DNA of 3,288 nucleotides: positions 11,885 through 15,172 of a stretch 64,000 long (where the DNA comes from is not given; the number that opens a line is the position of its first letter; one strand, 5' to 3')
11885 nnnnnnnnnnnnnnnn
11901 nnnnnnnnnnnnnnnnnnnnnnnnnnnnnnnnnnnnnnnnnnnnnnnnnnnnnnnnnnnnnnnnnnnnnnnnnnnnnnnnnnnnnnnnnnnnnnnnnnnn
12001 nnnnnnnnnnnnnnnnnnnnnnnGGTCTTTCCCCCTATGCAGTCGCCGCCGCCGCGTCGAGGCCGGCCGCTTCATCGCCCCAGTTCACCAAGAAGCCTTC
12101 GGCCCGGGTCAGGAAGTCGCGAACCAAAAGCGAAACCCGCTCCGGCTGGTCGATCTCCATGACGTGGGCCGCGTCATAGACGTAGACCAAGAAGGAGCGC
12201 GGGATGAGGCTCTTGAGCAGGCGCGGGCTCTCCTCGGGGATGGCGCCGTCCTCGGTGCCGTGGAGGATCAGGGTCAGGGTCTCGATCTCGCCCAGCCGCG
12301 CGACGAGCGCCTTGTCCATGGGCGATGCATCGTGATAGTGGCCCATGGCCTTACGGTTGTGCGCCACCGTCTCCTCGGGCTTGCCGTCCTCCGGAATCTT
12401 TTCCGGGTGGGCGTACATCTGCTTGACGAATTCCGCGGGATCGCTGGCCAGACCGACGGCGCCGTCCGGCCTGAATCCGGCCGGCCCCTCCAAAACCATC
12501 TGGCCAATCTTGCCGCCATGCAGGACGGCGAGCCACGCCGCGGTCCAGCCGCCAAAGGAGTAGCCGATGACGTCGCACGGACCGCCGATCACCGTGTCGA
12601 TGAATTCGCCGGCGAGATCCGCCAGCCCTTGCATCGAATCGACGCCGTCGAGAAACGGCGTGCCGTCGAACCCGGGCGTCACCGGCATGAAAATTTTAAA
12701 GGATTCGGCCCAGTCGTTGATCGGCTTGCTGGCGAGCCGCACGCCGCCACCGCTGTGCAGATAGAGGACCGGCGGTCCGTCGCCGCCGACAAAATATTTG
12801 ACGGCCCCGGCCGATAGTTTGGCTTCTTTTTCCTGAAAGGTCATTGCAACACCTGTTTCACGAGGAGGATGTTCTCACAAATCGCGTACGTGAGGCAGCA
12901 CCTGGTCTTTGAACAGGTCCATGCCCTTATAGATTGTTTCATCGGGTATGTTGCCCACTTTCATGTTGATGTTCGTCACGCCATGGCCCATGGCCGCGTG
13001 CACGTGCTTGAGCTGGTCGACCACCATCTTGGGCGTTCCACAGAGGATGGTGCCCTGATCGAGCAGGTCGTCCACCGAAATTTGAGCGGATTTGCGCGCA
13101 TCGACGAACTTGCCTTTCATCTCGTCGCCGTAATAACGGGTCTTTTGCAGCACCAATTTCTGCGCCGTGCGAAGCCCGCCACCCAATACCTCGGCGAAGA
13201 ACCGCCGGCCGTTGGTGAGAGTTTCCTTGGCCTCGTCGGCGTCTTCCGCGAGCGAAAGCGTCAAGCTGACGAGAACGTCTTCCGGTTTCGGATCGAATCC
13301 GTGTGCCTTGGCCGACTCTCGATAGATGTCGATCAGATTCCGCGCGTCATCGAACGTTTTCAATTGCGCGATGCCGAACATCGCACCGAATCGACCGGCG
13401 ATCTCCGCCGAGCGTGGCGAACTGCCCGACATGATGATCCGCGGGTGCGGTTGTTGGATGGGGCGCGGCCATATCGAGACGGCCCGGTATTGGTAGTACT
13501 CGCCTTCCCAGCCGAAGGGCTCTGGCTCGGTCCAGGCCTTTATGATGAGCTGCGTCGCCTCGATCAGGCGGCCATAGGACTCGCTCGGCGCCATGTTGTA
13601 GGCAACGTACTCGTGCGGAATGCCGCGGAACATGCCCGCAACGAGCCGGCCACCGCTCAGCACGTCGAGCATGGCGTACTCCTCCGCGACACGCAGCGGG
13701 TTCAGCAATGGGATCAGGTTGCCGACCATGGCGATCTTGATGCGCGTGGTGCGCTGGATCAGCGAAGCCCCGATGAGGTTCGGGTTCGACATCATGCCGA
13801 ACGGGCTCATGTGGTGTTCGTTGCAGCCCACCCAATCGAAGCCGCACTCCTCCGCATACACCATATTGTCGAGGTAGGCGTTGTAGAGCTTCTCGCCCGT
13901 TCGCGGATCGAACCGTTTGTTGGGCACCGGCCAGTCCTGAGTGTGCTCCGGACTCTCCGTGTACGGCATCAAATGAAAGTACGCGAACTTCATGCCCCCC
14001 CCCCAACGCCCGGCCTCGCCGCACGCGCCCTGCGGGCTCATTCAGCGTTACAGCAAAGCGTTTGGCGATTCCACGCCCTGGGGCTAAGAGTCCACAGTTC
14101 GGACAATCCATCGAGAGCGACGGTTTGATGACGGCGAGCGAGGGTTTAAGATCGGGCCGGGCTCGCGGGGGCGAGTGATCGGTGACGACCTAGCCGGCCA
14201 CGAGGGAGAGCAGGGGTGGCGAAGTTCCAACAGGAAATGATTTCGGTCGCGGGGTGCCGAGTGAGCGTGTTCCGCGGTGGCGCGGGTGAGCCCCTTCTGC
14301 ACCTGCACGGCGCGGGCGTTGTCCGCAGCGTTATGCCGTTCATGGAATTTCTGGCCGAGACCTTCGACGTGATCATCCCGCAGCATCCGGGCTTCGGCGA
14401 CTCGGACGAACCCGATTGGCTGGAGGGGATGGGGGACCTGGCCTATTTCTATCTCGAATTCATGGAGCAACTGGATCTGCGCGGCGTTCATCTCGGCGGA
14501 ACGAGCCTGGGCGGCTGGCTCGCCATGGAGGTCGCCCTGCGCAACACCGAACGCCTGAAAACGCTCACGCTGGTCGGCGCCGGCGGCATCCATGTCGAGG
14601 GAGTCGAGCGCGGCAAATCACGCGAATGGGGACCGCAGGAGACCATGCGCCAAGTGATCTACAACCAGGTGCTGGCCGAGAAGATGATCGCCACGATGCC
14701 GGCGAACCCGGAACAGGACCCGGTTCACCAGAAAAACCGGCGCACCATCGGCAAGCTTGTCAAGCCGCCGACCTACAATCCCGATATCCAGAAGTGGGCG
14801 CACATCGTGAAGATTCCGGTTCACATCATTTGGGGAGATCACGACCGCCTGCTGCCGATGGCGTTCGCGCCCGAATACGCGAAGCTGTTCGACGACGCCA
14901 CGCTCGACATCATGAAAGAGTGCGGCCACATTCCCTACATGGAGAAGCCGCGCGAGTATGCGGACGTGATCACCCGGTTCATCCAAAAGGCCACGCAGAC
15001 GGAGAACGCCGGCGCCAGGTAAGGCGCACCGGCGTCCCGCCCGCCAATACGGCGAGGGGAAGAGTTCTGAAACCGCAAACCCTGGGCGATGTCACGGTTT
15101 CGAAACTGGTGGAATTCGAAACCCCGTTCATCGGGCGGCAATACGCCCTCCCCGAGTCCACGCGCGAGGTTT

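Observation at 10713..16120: REP-flanked island of duplicated LLM monooxygenase + alpha/beta-hydrolase pairs plus an MBL-fold lactonase-like enzyme: candidate Baeyer-Villiger / lactone-hydrolysis catabolic module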

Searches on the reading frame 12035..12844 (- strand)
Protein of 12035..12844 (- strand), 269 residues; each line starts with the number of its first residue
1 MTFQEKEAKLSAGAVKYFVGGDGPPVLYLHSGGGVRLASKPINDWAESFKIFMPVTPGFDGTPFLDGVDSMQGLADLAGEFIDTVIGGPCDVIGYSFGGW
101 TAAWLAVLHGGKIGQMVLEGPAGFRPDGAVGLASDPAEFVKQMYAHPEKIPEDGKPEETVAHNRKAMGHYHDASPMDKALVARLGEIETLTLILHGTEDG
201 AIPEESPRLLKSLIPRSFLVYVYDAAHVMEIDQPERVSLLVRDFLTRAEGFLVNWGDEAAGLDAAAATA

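Call 4: search_protein_families(library=pfam, proteins=[window:12035-12844:-])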
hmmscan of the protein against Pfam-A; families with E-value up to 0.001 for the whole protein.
window:12035-12844:- (269 aa): 3 families
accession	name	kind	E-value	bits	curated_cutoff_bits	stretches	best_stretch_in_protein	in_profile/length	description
PF00561.26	Abhydrolase_1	-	6.6e-10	39.5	25.8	1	24-135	1-114/245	alpha/beta hydrolase fold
PF12697.13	Abhydrolase_6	-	1.5e-09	39.3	26.3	1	51-237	30-214/217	Alpha/beta hydrolase family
PF12146.15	Hydrolase_4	-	0.00011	22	27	0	83-203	71-206/239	Serine aminopeptidase, S33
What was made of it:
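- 12035..12844 (-): ABH1: alpha/beta-fold serine hydrolase and the conserved partner of the LLMs. Abhydrolase_1/6 (call 4).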

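Call 5: search_protein_families(library=ncbifam, proteins=[window:12035-12844:-], max_evalue=0.01)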
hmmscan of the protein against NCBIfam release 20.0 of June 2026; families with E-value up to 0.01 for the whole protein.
window:12035-12844:- (269 aa): 21 families
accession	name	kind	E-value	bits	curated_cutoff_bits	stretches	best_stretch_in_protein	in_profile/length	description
NF051488.1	bifunc_PcaDC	exception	4.5e-16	58.9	390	2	181-249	186-254/375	bifunctional 3-oxoadipate enol-lactonase/4-carboxymuconolactone decarboxylase PcaDC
TIGR02427.1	protocat_pcaD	equivalog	4.9e-15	55.6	255.85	2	177-246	182-251/251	3-oxoadipate enol-lactonase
NF051487.1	bifunc_PcaCD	exception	1.3e-10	41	430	1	180-246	346-412/413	bifunctional 4-carboxymuconolactone decarboxylase/3-oxoadipate enol-lactonase PcaCD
NF045632.1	hydroxlase_HsaD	equivalog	3.8e-09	35.9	400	1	8-146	17-159/290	4,5:9,10-diseco-3-hydroxy-5,9,17-trioxoandrosta-1(10),2-diene-4-oate hydrolase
NF011457.0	PRK14875.1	equivalog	3.6e-08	32.8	307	1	4-125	111-235/372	acetoin dehydrogenase dihydrolipoyllysine-residue acetyltransferase subunit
TIGR03343.1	biphenyl_bphD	equivalog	1.9e-07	30.6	462.15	1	7-144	14-154/282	2-hydroxy-6-oxo-6-phenylhexa-2,4-dienoate hydrolase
NF052610.1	macro_16_ester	equivalog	2.9e-07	30.1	420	1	170-233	205-268/281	alpha/beta fold macrolide esterase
NF050089.1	i_nPHAscl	equivalog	4.3e-07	29.3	300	1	45-155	41-151/288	intracellular short-chain-length polyhydroxyalkanoate depolymerase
TIGR01738.1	bioH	equivalog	7.1e-06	25.8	206.95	0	183-244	183-244/245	pimeloyl-ACP methyl ester esterase BioH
TIGR02240.1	PHA_depoly_arom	equivalog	1.9e-05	24.2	250.6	0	179-247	198-265/276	poly(3-hydroxyalkanoate) depolymerase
NF053693.1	esterase_mleCBF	exception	3.2e-05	23.4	564.5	1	181-232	214-265/279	CBF family alpha/beta fold macrolide esterase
NF052614.1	AB_fold_OlsI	equivalog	5.3e-05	22.9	385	1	80-248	80-258/272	ornithine lipid biosynthesis O-acyltransferase OlsI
NF053683.1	esterase_mleBRB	exception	0.00035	20.2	585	0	171-229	202-260/280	BRB family alpha/beta fold macrolide esterase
TIGR03695.1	menH_SHCHC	equivalog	0.00065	19.2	208.55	0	78-120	61-103/252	2-succinyl-6-hydroxy-2,4-cyclohexadiene-1-carboxylate synthase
NF053684.1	esterase_mleBCA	exception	0.00078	18.7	570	1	176-237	212-273/281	BCA family alpha/beta fold macrolide esterase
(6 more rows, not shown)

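Call 37: search_solved_structures(query=window:12035-12844:-, max_evalue=0.001)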
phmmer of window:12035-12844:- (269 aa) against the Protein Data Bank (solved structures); distinct sequences matched with E-value up to 0.001: 24.
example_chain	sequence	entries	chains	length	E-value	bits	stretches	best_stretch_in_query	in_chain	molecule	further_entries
4uhc_A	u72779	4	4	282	6e-11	45.4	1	187-247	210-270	ESTERASE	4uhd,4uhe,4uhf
4uhh_A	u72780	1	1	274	6.1e-11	45.4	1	187-247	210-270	ESTERASE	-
1iun_A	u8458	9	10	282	1.3e-10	44.3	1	10-132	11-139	meta-Cleavage product hydrolase | 2-hydroxy-6-oxo-7-methylocta-2,4-dienoate hydrolase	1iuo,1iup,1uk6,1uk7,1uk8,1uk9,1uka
2d0d_A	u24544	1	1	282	1.7e-10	43.9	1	10-132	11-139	2-hydroxy-6-oxo-7-methylocta-2,4-dienoate hydrolase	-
2og1_A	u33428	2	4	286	3.8e-09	39.5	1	14-148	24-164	2-hydroxy-6-oxo-6-phenylhexa-2,4-dienoate hydrolase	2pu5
2rht_A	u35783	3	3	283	9.5e-09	38.2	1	14-148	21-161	2-hydroxy-6-oxo-6-phenylhexa-2,4-dienoate hydrolase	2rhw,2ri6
2puh_A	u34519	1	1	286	1e-08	38.2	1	14-148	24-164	2-hydroxy-6-oxo-6-phenylhexa-2,4-dienoate hydrolase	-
3v1k_A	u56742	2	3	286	2.3e-08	37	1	14-148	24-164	2-hydroxy-6-oxo-6-phenylhexa-2,4-dienoate hydrolase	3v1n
2pu7_A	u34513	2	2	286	5.5e-08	35.7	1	14-148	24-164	2-hydroxy-6-oxo-6-phenylhexa-2,4-dienoate hydrolase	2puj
3v1l_A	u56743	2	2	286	6.1e-08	35.6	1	14-148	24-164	2-hydroxy-6-oxo-6-phenylhexa-2,4-dienoate hydrolase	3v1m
21dl_A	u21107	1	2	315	4.6e-07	32.7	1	10-250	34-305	RPA1511_5221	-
10xn_A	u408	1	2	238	5.6e-07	32.4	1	90-243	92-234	Triacylglycerol lipase related protein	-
5jd6_A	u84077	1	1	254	2.3e-06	30.4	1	12-245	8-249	MGS-MChE2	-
1j1i_A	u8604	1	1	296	3.5e-06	29.8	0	11-124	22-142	meta cleavage compound hydrolase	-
27ct_A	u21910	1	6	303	5.5e-06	29.2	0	5-130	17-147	RPA1511_2297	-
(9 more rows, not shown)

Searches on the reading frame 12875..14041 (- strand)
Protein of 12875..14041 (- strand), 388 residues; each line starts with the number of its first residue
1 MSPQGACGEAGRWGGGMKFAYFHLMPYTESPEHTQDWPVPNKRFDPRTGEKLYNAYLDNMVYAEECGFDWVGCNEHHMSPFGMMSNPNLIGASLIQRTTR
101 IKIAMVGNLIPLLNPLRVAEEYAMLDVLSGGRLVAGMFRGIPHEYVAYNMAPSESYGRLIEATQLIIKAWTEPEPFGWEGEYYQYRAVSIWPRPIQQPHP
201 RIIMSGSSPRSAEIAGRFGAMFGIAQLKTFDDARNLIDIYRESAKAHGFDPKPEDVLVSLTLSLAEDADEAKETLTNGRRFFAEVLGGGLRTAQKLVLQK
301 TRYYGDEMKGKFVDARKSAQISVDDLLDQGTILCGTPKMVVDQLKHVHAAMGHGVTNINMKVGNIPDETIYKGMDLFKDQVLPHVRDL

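Call 4: search_protein_families(library=pfam, proteins=[window:12875-14041:-])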
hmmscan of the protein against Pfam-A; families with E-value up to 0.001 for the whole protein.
window:12875-14041:- (388 aa): 1 family
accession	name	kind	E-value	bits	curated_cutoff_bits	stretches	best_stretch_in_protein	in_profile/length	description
PF00296.26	Bac_luciferase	-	3.9e-51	174.7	27.9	1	51-351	20-311/314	Luciferase-like monooxygenase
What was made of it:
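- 12875..13993 (-): LLM2: luciferase-like (class C) flavin monooxygenase, first gene of the minus-strand operon. PF00296 3.9e-51 (call 4).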

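Call 5: search_protein_families(library=ncbifam, proteins=[window:12875-14041:-], max_evalue=0.01)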
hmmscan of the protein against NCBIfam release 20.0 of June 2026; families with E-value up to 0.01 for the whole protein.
window:12875-14041:- (388 aa): 27 families (the best 25 are shown)
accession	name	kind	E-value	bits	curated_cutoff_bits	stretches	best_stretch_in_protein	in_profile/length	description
TIGR03858.1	LLM_2I7G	subfamily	3.1e-27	95.5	462.25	1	54-386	26-337/337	Atu2307/SP_0267 family LLM class monooxygenase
TIGR04020.1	seco_metab_LLM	subfamily_domain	3.7e-26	92.1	244.45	1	50-350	15-312/341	MupA/Atu3671 family FMN-dependent luciferase-like monooxygenase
TIGR04036.1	LLM_CE1758_fam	subfamily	1.6e-25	89.7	479.1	1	55-282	29-256/355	CE1758 family FMN-dependent luciferase-like monooxygenase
NF052254.1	luciferase_Alph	exception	1.8e-25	89.9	600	1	61-387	29-352/354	luciferase subunit alpha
TIGR03619.1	F420_Rv2161c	subfamily_domain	6.4e-25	88.2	166.9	1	62-274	6-231/247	TIGR03619 family F420-dependent LLM class oxidoreductase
TIGR03558.1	oxido_grp_1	subfamily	4.8e-24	85.2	166.95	1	62-321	28-280/325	MsnO8 family LLM class oxidoreductase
TIGR03560.1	F420_Rv1855c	subfamily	1.7e-19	70.6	231.4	1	50-251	9-219/227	TIGR03560 family F420-dependent LLM class oxidoreductase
NF052255.1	luciferase_Beta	exception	1.3e-16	60.6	500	1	48-275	16-245/325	luciferase subunit beta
TIGR04027.1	LLM_KPN_01858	hypoth_equivalog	2.9e-16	59.3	412.9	1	48-385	14-325/326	putative FMN-dependent luciferase-like monooxygenase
TIGR04021.1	LLM_DMSO2_sfnG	equivalog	4.1e-16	59.3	382.95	1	60-387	34-347/350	dimethylsulfone monooxygenase SfnG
TIGR03571.1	lucif_BA3436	subfamily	7.5e-16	58.3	303.9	1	87-294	69-271/304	TIGR03571 family LLM class oxidoreductase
TIGR04465.1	ArgArg_F420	equivalog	7.3e-14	51.6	470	1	59-252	65-260/364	F420-dependent hydroxymycolic acid dehydrogenase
TIGR03621.1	F420_MSMEG_2516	subfamily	5e-13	48.8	213.15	1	58-236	18-187/295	TIGR03621 family F420-dependent LLM class oxidoreductase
TIGR04024.1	F420_NP1902A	hypoth_equivalog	1.7e-11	43.5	345.4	1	57-353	18-305/330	TIGR04024 family LLM class F420-dependent oxidoreductase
TIGR03860.1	FMN_nitrolo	subfamily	3.7e-11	42.5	279.7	1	177-358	187-384/422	NtaA/DmoA family FMN-dependent monooxygenase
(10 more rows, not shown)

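Call 9: search_solved_structures(query=window:12875-13993:-, max_evalue=0.001)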
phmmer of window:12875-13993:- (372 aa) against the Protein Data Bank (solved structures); distinct sequences matched with E-value up to 0.001: 27.
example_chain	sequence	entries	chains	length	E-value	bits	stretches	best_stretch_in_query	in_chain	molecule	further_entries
7bip_A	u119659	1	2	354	6.8e-36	127.4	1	46-369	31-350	Luciferase-like monooxygenase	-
8cbb_A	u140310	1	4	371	1.3e-28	103.4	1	39-370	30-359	Alkanal monooxygenase alpha chain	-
2i7g_A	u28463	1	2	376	3.8e-20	75.6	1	33-255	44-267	Monooxygenase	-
6ket_A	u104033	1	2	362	8.3e-20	74.4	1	35-296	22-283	PuwE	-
1brl_A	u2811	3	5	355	2.9e-19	72.6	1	47-370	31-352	BACTERIAL LUCIFERASE | Alkanal monooxygenase alpha chain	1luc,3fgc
1brl_B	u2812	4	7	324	9.2e-15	57.8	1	30-253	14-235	BACTERIAL LUCIFERASE | BETA2 LUCIFERASE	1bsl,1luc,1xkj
3fgc_B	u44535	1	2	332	9.9e-15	57.7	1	30-253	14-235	Alkanal monooxygenase beta chain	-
9fp4_A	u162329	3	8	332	7.7e-13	51.5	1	46-239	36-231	F420-dependent hydroxymycolic acid dehydrogenase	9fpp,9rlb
8qpm_A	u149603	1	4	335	2.4e-11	46.6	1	46-341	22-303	5,10-methylenetetrahydromethanopterin reductase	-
8qpl_A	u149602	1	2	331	2.4e-11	46.6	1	46-340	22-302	5,10-methylenetetrahydromethanopterin reductase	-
8qq8_A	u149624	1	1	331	2.4e-11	46.6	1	46-340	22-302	5,10-methylenetetrahydromethanopterin reductase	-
8k74_A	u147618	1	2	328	2.6e-11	46.5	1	29-155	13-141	Alkanal monooxygenase alpha chain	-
6fri_A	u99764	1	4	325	4.6e-11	45.7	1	34-268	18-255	Alkanal monooxygenase beta chain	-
4us5_D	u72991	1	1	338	2.3e-10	43.4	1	47-275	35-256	LUCIFERASE-LIKE MONOOXYGENASE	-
4us5_A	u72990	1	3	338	5.9e-10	42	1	47-275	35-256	LUCIFERASE-LIKE MONOOXYGENASE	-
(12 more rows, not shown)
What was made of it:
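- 12875..13993 (-): Best PDB match is RslO1 7BIP at 6.8e-36 (call 9).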

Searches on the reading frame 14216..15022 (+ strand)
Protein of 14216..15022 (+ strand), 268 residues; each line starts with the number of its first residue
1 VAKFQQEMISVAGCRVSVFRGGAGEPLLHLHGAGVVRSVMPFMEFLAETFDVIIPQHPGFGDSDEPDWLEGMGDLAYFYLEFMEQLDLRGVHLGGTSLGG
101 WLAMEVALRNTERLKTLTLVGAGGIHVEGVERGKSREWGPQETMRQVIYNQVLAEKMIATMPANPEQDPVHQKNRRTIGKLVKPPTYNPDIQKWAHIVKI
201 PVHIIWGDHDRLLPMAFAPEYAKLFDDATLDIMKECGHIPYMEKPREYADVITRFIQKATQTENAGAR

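Call 4: search_protein_families(library=pfam, proteins=[window:14216-15022:+])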
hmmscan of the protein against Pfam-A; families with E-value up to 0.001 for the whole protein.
window:14216-15022:+ (268 aa): 4 families
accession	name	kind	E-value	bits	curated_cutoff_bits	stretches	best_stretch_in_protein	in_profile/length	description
PF00561.26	Abhydrolase_1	-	4.5e-21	76.1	25.8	2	26-122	2-102/245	alpha/beta hydrolase fold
PF12697.13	Abhydrolase_6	-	1.2e-18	69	26.3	1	27-251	1-217/217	Alpha/beta hydrolase family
PF00975.26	Thioesterase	-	8.2e-08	33.2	26.4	1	35-243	12-212/226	Thioesterase domain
PF12146.15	Hydrolase_4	-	8.6e-07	28.9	27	1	44-243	26-237/239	Serine aminopeptidase, S33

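Call 5: search_protein_families(library=ncbifam, proteins=[window:14216-15022:+], max_evalue=0.01)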
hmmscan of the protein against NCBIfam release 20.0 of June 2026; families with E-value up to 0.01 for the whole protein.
window:14216-15022:+ (268 aa): 31 families (the best 25 are shown)
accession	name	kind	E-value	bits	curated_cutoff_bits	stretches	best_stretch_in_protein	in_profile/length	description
NF011457.0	PRK14875.1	equivalog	2.7e-26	92.4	307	1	6-258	112-371/372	acetoin dehydrogenase dihydrolipoyllysine-residue acetyltransferase subunit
NF045632.1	hydroxlase_HsaD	equivalog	1.5e-23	83.1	400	1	21-257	29-289/290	4,5:9,10-diseco-3-hydroxy-5,9,17-trioxoandrosta-1(10),2-diene-4-oate hydrolase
NF051488.1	bifunc_PcaDC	exception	6.5e-21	74.9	390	1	43-264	32-260/375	bifunctional 3-oxoadipate enol-lactonase/4-carboxymuconolactone decarboxylase PcaDC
TIGR02427.1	protocat_pcaD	equivalog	3e-19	69.4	255.85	2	41-121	31-111/251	3-oxoadipate enol-lactonase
NF050089.1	i_nPHAscl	equivalog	1.9e-18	66.5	300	2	22-161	16-154/288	intracellular short-chain-length polyhydroxyalkanoate depolymerase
TIGR03343.1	biphenyl_bphD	equivalog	1.2e-15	57.5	462.15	2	15-125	21-137/282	2-hydroxy-6-oxo-6-phenylhexa-2,4-dienoate hydrolase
NF051487.1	bifunc_PcaCD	exception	5e-15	55.5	430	1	45-257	194-412/413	bifunctional 4-carboxymuconolactone decarboxylase/3-oxoadipate enol-lactonase PcaCD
TIGR03695.1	menH_SHCHC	equivalog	1.5e-14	54.1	208.55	2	25-123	3-105/252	2-succinyl-6-hydroxy-2,4-cyclohexadiene-1-carboxylate synthase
TIGR01738.1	bioH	equivalog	7.3e-14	52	206.95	2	25-122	5-98/245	pimeloyl-ACP methyl ester esterase BioH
TIGR01250.1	pro_imino_pep_2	subfamily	1.8e-13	50.7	167.65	2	20-119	21-126/288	proline iminopeptidase-family hydrolase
TIGR02240.1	PHA_depoly_arom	equivalog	2.4e-12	46.8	250.6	1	25-261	26-268/276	poly(3-hydroxyalkanoate) depolymerase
TIGR03611.1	RutD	equivalog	7e-12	45.3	238.5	1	39-122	29-113/258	pyrimidine utilization protein D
NF045948.1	ProImpepThrmp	equivalog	2.5e-11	43.5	500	2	189-259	221-290/291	proline iminopeptidase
NF002938.0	PRK03592.1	equivalog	1.8e-10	40.6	241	1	2-122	8-129/298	haloalkane dehalogenase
NF052614.1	AB_fold_OlsI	equivalog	4.6e-10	39.5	385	1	89-260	89-259/272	ornithine lipid biosynthesis O-acyltransferase OlsI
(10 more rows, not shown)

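Call 38: search_solved_structures(query=window:14216-15022:+, max_evalue=0.000001)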
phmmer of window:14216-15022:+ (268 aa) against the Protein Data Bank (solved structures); distinct sequences matched with E-value up to 0.000001: 47.
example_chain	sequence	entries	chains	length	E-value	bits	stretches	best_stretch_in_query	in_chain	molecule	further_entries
6i8w_A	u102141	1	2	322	1.9e-19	73.5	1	5-265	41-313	Alpha/beta fold hydrolase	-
2d0d_A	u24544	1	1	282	1.5e-16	64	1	9-261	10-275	2-hydroxy-6-oxo-7-methylocta-2,4-dienoate hydrolase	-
1iun_A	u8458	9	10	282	1.5e-16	64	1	9-261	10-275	meta-Cleavage product hydrolase | 2-hydroxy-6-oxo-7-methylocta-2,4-dienoate hydrolase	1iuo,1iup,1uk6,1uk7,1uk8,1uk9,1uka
5jd6_A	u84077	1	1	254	4.1e-15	59.3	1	19-255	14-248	MGS-MChE2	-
2og1_A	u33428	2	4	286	5.5e-15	58.9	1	20-257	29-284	2-hydroxy-6-oxo-6-phenylhexa-2,4-dienoate hydrolase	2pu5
9c2g_A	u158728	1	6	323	6.6e-15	58.6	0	11-81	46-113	Isobutylene epoxide hydrolase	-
2rht_A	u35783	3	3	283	1.4e-14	57.5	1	20-257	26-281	2-hydroxy-6-oxo-6-phenylhexa-2,4-dienoate hydrolase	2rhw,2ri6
2puh_A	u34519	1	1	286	1.5e-14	57.5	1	20-257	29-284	2-hydroxy-6-oxo-6-phenylhexa-2,4-dienoate hydrolase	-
3v1k_A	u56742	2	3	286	6.3e-14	55.4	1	20-257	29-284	2-hydroxy-6-oxo-6-phenylhexa-2,4-dienoate hydrolase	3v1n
3v1l_A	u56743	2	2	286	1.7e-13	54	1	20-257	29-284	2-hydroxy-6-oxo-6-phenylhexa-2,4-dienoate hydrolase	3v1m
4ns4_A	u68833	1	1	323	2.2e-13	53.6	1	22-254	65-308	Alpha/beta hydrolase fold protein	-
2pu7_A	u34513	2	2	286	3e-13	53.2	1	20-257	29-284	2-hydroxy-6-oxo-6-phenylhexa-2,4-dienoate hydrolase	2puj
1j1i_A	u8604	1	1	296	7.7e-13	51.8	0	6-128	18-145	meta cleavage compound hydrolase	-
4opm_A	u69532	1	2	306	1.4e-12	51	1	5-258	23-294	Lipase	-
7ots_A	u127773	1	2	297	2e-12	50.5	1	197-264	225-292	Monoacylglycerol lipase ABHD6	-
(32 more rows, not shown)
